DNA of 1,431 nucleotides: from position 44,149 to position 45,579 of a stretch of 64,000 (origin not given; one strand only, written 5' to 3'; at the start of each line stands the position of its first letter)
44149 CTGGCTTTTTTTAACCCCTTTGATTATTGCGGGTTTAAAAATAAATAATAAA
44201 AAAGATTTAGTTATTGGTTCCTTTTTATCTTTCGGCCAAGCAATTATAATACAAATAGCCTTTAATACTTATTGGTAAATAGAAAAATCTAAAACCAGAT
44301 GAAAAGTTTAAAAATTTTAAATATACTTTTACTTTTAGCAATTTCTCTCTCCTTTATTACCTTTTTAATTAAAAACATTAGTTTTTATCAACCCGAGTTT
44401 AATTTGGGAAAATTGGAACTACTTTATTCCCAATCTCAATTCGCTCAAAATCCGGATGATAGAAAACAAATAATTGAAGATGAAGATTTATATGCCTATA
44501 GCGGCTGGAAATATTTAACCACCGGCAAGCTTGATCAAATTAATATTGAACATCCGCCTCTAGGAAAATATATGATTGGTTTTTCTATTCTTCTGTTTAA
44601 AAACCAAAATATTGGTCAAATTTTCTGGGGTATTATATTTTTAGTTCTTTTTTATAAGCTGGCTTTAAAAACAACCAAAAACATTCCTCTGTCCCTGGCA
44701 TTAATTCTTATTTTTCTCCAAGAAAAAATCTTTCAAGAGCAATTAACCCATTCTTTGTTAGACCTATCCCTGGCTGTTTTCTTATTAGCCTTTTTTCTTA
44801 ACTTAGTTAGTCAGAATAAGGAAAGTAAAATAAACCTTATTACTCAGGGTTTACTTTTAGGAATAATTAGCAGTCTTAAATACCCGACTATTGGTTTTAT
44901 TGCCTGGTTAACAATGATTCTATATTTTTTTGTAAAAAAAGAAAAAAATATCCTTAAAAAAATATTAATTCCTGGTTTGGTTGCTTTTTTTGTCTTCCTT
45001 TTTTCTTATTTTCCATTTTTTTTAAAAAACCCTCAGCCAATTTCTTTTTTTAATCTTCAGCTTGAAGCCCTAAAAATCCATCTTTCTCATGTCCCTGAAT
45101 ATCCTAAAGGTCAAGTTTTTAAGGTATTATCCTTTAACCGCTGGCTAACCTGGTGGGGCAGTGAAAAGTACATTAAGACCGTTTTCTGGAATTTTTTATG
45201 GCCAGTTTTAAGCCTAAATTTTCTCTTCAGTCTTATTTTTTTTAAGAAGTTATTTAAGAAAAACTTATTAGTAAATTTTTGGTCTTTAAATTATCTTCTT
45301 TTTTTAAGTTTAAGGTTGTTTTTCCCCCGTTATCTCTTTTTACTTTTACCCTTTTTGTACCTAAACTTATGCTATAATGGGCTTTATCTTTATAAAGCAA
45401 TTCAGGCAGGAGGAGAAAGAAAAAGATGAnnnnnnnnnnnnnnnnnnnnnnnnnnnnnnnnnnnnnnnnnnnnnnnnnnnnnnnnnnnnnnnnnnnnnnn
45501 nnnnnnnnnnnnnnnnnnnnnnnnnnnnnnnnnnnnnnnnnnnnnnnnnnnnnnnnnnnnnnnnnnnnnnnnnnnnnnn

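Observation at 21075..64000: A glycan-assembly super-locus of more than 43 kb with an unusual density of GT-C membrane glycosyltransferases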

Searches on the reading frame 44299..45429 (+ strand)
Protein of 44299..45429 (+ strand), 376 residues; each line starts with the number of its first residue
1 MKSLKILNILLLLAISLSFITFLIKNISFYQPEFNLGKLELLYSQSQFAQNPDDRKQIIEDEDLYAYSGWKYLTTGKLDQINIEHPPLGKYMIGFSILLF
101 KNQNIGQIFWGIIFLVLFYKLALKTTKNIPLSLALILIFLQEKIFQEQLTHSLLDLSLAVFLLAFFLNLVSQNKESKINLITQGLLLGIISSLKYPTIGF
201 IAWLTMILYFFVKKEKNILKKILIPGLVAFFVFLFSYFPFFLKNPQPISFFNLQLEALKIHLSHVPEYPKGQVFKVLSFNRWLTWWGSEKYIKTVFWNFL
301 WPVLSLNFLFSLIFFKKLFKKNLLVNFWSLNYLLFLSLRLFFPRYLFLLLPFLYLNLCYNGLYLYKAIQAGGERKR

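Call 6: search_protein_families(library=pfam, proteins=[window:44299-45429:+], max_evalue=0.01)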
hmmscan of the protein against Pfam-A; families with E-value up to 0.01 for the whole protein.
window:44299-45429:+ (376 aa): 0 families

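Call 13: search_protein_families(library=pfam, proteins=[window:44299-45429:+], max_evalue=10)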
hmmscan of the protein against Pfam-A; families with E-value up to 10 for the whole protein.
window:44299-45429:+ (376 aa): 1 family
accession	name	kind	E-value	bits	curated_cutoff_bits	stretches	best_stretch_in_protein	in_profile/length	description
PF14963.11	Get2_like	-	0.02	15.4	25.2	1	333-366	176-209/270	Get2-like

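Call 14: search_protein_families(library=ncbifam, proteins=[window:44299-45429:+], max_evalue=1)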
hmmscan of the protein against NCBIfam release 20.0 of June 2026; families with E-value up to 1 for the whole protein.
window:44299-45429:+ (376 aa): 0 families

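Call 20: find_homologous_proteins(query=window:44299-45429:+)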
Query window:44299-45429:+ (376 aa): 71 proteins with E <= 0.001 among 8000 candidates.
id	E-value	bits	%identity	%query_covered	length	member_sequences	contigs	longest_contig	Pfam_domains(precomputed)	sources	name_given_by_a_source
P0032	1.2e-236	803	100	100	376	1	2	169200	-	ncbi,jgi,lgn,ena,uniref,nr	ncbi:hypothetical protein COT75_02910 [Candidatus Beckwithbacteria bacterium CG10_big_fil_rev_8_21_1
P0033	5.4e-150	518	66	99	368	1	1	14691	-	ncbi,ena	-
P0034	3.6e-142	492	66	86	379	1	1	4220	PF13231.13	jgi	jgi:hypothetical protein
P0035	4.7e-141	489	63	95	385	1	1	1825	PF13231.13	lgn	-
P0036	2.3e-134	467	64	93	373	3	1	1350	PF13231.13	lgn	-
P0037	5.8e-134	465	59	98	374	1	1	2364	PF13231.13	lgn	-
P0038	5.2e-128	446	61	92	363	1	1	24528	-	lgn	-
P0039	8.9e-128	445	61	89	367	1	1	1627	-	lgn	-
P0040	2.0e-123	431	59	89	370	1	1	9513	-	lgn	-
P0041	2.7e-120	420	58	96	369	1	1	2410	-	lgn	-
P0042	6.9e-118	412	58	89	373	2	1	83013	-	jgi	-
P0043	2.3e-117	411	58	87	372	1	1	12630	PF13231.13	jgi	-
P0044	8.9e-116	405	56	95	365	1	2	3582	-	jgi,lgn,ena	-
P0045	2.8e-114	400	54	96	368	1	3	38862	-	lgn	-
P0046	2.9e-112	394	56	94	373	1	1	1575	PF13231.13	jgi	jgi:predicted membrane-bound dolichyl-phosphate-mannose-protein mannosyltransferase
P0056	9.8e-78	280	45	94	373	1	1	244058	-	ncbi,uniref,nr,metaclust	ncbi:hypothetical protein A2160_02835 [Candidatus Beckwithbacteria bacterium RBG_13_42_9]|uniref:Unc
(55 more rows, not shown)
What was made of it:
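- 44299..45429 (+): GT-C number 6 (B), short PMT-like protein, 376 aa, invariant D61 and HPPLGK. Homologues hit PMT_2/PMT and are named GT39 (call 20).
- Checked: 44299 (B): close homologues hit PMT_2/PMT and are named GT39 (call 20).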

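Call 37: find_related_loci(query=A3, collection=genome_contigs, flank=10000)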
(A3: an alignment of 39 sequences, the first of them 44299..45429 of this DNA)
Query A3 (376 aa) in genome_contigs; peptide patterns used: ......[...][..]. (x = any residue, [..] = any of these).
310 stretches matched a pattern; 184 encode a relative of the query (tblastn E <= 1e-3); the best 80 are kept; 80 distinct loci.
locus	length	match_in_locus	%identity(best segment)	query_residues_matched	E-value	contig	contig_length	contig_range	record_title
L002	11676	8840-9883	54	5-356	2e-105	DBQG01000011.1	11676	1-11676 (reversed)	MAG TPA_asm: Patescibacteria group bacterium UBA1400 UBA1400_contig_27749, whole genome shotgun sequence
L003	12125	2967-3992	38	15-355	1e-63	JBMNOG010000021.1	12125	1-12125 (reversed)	MAG: Patescibacteria group bacterium isolate SBF912SR1HQ0020 scaffold_18021_c1, whole genome shotgun sequence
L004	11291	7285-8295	39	10-345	1e-59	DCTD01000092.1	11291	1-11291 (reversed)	MAG TPA_asm: Patescibacteria group bacterium UBA1449 UBA1449_contig_18895, whole genome shotgun sequence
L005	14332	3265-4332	38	1-355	9e-59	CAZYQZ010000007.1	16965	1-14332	MAG TPA_asm: uncultured Gammaproteobacteria bacterium isolate SRP292972_co1_80 genome assembly, contig: NODE_1496_length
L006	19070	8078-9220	31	12-376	3e-37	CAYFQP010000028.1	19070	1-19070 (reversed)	MAG TPA_asm: uncultured Gammaproteobacteria bacterium isolate ERP108616_co1_137 genome assembly, contig: k119_1538513, w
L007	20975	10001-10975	34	43-359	2e-36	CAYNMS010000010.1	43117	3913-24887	MAG TPA_asm: uncultured Pseudomonadales bacterium isolate SRP239054_co1_52 genome assembly, contig: NODE_510_length_4311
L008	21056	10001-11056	32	2-354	3e-36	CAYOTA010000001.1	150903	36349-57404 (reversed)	MAG TPA_asm: uncultured Gammaproteobacteria bacterium isolate SRP302895_co1_52 genome assembly, contig: NODE_215_length_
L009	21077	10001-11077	30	1-355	9e-36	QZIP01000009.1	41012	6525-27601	MAG: Candidatus Parcubacteria bacterium isolate SURF_62 Ga0104751_1001381, whole genome shotgun sequence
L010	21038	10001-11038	29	20-349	2e-33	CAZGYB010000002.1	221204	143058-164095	MAG TPA_asm: uncultured Gammaproteobacteria bacterium isolate SRP173033_co2_14 genome assembly, contig: NODE_10_length_2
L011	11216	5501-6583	36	1-357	1e-33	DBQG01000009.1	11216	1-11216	MAG TPA_asm: Patescibacteria group bacterium UBA1400 UBA1400_contig_29278, whole genome shotgun sequence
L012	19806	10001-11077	29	6-349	4e-33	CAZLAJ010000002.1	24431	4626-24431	MAG TPA_asm: uncultured Gammaproteobacteria bacterium isolate SRP135725_co1_377 genome assembly, contig: NODE_2461_lengt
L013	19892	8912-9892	33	30-359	5e-33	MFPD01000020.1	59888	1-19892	MAG: Candidatus Levybacteria bacterium RIFCSPLOWO2_02_FULL_37_18 rifcsplowo2_02_scaffold_660, whole genome shotgun seque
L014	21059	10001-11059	33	1-355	7e-33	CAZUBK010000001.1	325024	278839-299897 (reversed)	MAG TPA_asm: uncultured Pseudomonadales bacterium isolate binchicken_co227_1206 genome assembly, contig: NODE_48_length_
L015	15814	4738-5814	31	1-354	6e-32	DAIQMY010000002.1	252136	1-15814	MAG TPA_asm: Candidatus Levyibacteriota bacterium isolate CTOTU2445 NODE_12_length_252136_cov_8.324423, whole genome sho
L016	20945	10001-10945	33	36-355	3e-32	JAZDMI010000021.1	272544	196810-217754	MAG: Candidatus Gottesmanbacteria bacterium isolate MEGAHIT-group-0.642 k141_19530713, whole genome shotgun sequence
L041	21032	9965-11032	30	5-345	6e-26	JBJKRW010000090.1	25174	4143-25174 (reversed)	MAG: Microgenomates group bacterium isolate Bin_68 S1Ck127_3408688_flag_1_multi_8.0000_len_25174, whole genome shotgun s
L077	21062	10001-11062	29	5-354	2e-21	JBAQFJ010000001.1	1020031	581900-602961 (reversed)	MAG: Microgenomates group bacterium isolate MFD12003_ilm_asm_bin4 k127_26405, whole genome shotgun sequence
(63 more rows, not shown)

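Call 38: search_solved_structures(query=A3, max_evalue=1)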
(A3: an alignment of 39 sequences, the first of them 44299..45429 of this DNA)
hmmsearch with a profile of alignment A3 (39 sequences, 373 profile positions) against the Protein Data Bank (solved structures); distinct sequences matched with E-value up to 1: 2.
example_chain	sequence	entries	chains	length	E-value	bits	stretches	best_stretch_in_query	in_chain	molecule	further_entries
6p25_B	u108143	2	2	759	0.00023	23.6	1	104-236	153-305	Dolichyl-phosphate-mannose--protein mannosyltransferase 2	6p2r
3n7n_E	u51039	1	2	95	0.68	12.2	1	26-66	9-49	Monopolin complex subunit LRS4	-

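Call 53: search_protein_families(library=pfam, proteins=[L006:2341-3747:-, L006:4245-5765:+, L006:6489-8048:+, L006:8045-9241:+, L006:9199-10875:+, L006:10842-12542:+, L006:12517-14217:+, L006:14210-15634:+, L006:15585-16895:+, L006:16892-18181:+], max_evalue=0.001)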
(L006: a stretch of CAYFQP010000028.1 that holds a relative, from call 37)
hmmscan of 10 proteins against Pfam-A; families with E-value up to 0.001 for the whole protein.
L006:2341-3747:- (468 aa): 0 families

L006:4245-5765:+ (506 aa): 1 family
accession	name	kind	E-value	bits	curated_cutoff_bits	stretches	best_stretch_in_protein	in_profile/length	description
PF13231.12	PMT_2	-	1.3e-09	38.9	26.1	1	84-235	6-159/160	Dolichyl-phosphate-mannose-protein mannosyltransferase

L006:6489-8048:+ (519 aa): 2 families
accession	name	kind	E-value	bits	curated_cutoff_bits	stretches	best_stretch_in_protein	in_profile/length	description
PF13231.12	PMT_2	-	2.6e-10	41.2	26.1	1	80-231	4-152/160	Dolichyl-phosphate-mannose-protein mannosyltransferase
PF02366.24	PMT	-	8.2e-09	35.8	22.7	1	77-231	61-221/245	Dolichyl-phosphate-mannose-protein mannosyltransferase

L006:8045-9241:+ (398 aa): 1 family
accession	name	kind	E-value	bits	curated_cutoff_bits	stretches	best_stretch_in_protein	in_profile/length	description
PF02366.24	PMT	-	3.3e-07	30.6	22.7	1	105-256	90-243/245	Dolichyl-phosphate-mannose-protein mannosyltransferase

L006:9199-10875:+ (558 aa): 1 family
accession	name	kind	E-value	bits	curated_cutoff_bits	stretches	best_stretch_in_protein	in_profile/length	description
PF10131.15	PTPS_related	-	1.3e-08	34.3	26.4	1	73-393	1-301/621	6-pyruvoyl-tetrahydropterin synthase related domain; membrane protein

L006:10842-12542:+ (566 aa): 1 family
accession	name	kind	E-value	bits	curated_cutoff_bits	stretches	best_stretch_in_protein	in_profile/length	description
PF10131.15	PTPS_related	-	1.9e-08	33.7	26.4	1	84-418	1-310/621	6-pyruvoyl-tetrahydropterin synthase related domain; membrane protein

L006:12517-14217:+ (566 aa): 2 families
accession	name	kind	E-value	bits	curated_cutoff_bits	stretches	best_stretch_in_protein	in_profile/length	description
PF09586.16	YfhO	-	2.1e-12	46.7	28.5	1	63-405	67-389/835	Bacterial membrane protein YfhO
PF10131.15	PTPS_related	-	5.9e-07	28.8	26.4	1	77-404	5-313/621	6-pyruvoyl-tetrahydropterin synthase related domain; membrane protein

L006:14210-15634:+ (474 aa): 0 families

L006:15585-16895:+ (436 aa): 1 family
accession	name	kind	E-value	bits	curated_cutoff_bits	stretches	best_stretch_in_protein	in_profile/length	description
PF13231.12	PMT_2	-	0.00051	20.7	26.1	1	88-230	4-150/160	Dolichyl-phosphate-mannose-protein mannosyltransferase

L006:16892-18181:+ (429 aa): 2 families
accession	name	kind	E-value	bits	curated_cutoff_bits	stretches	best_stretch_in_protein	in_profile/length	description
PF13231.12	PMT_2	-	7.8e-13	49.4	26.1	1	79-230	3-156/160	Dolichyl-phosphate-mannose-protein mannosyltransferase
PF13379.11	NMT1_2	-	0.00057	20.2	24.7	1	306-387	83-161/252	NMT1-like family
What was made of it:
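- Closest known: Three-component extracytoplasmic glycosylation. Same: YfhO and PTPS_related family members occur in related arrays (call 53).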

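Call 76: find_encoding_contigs(protein=P0056, flank=10000, max_places=1)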
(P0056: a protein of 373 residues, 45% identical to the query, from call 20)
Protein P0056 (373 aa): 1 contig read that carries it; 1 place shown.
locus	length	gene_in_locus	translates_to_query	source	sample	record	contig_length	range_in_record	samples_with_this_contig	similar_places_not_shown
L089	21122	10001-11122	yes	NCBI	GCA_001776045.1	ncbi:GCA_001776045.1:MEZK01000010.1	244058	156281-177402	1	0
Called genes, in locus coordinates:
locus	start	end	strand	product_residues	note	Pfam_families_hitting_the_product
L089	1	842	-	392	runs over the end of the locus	PF13477:Glyco_trans_4_2 (weak), PF13439:Glyco_transf_4, PF13579:Glyco_trans_4_4, PF20706:GT4-conflict, PF00534:Glycos_transf_1, PF13692:Glyco_trans_1_4, PF13524:Glyco_trans_1_2 (weak)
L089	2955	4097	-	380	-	PF13439:Glyco_transf_4, PF13579:Glyco_trans_4_4 (faint), PF20706:GT4-conflict, PF00534:Glycos_transf_1, PF13692:Glyco_trans_1_4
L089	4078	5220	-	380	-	PF13439:Glyco_transf_4, PF13579:Glyco_trans_4_4 (weak), PF20706:GT4-conflict, PF00534:Glycos_transf_1, PF13692:Glyco_trans_1_4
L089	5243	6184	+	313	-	PF00535:Glycos_transf_2, PF10111:Glyco_tranf_2_2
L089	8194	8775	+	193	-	PF00535:Glycos_transf_2, PF13641:Glyco_tranf_2_3 (weak)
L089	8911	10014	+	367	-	PF01041:DegT_DnrJ_EryC1, PF00155:Aminotran_1_2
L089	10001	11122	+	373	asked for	-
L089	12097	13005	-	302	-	PF01073:3Beta_HSD, PF01370:Epimerase, PF02719:Polysacc_synt_2, PF04321:RmlD_sub_bind, PF16363:GDP_Man_Dehyd, PF07993:NAD_binding_4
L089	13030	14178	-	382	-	-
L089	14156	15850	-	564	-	PF10131:PTPS_related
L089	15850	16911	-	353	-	PF13439:Glyco_transf_4, PF00534:Glycos_transf_1, PF13692:Glyco_trans_1_4, PF20706:GT4-conflict (weak)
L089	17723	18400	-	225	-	PF00535:Glycos_transf_2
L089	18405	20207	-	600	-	PF13231:PMT_2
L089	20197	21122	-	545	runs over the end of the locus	-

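Call 92: search_protein_families(library=pfam, proteins=[L077:938-2413:+, L077:2454-3740:+, L077:3737-5383:+, L077:5370-7004:+, L077:7010-8668:+, L077:9992-11137:+, L077:12239-13840:+, L077:14720-15961:+, L041:11063-12919:-, L041:5570-7093:+], max_evalue=0.001)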
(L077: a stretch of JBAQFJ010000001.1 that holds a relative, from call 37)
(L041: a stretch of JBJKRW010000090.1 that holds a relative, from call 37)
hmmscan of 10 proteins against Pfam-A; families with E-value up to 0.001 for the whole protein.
L077:938-2413:+ (491 aa): 0 families

L077:2454-3740:+ (428 aa): 1 family
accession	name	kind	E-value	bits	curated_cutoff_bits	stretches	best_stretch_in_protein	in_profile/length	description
PF09594.16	GT87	-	1.3e-05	25.5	25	1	154-372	1-210/237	Glycosyltransferase family 87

L077:3737-5383:+ (548 aa): 2 families
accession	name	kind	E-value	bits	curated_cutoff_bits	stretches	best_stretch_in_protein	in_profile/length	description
PF02366.24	PMT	-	3.8e-07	30.4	22.7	1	12-231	2-225/245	Dolichyl-phosphate-mannose-protein mannosyltransferase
PF13231.12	PMT_2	-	0.00026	21.7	26.1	1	70-234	2-158/160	Dolichyl-phosphate-mannose-protein mannosyltransferase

L077:5370-7004:+ (544 aa): 1 family
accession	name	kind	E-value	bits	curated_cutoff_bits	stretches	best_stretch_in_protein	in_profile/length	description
PF13231.12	PMT_2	-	5.5e-09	36.9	26.1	1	72-234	2-159/160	Dolichyl-phosphate-mannose-protein mannosyltransferase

L077:7010-8668:+ (552 aa): 0 families

L077:9992-11137:+ (381 aa): 1 family
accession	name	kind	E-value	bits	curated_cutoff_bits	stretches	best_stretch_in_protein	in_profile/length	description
PF13231.12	PMT_2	-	2e-09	38.3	26.1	1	84-231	2-154/160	Dolichyl-phosphate-mannose-protein mannosyltransferase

L077:12239-13840:+ (533 aa): 1 family
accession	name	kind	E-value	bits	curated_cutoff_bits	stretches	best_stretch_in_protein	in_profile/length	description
PF09586.16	YfhO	-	0.00037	19.4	28.5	1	447-500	771-823/835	Bacterial membrane protein YfhO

L077:14720-15961:+ (413 aa): 0 families

L041:11063-12919:- (618 aa): 1 family
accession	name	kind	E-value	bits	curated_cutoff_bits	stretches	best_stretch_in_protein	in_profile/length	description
PF10131.15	PTPS_related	-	0.0007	18.6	26.4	1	97-378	1-265/621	6-pyruvoyl-tetrahydropterin synthase related domain; membrane protein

L041:5570-7093:+ (507 aa): 1 family
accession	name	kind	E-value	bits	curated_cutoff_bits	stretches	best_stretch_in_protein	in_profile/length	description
PF13231.12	PMT_2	-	3.2e-05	24.6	26.1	1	74-229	4-155/160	Dolichyl-phosphate-mannose-protein mannosyltransferase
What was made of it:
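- Pfam spot checks gave 15 of 20 ORFs hitting only GT-C clan families (calls 53, 92).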
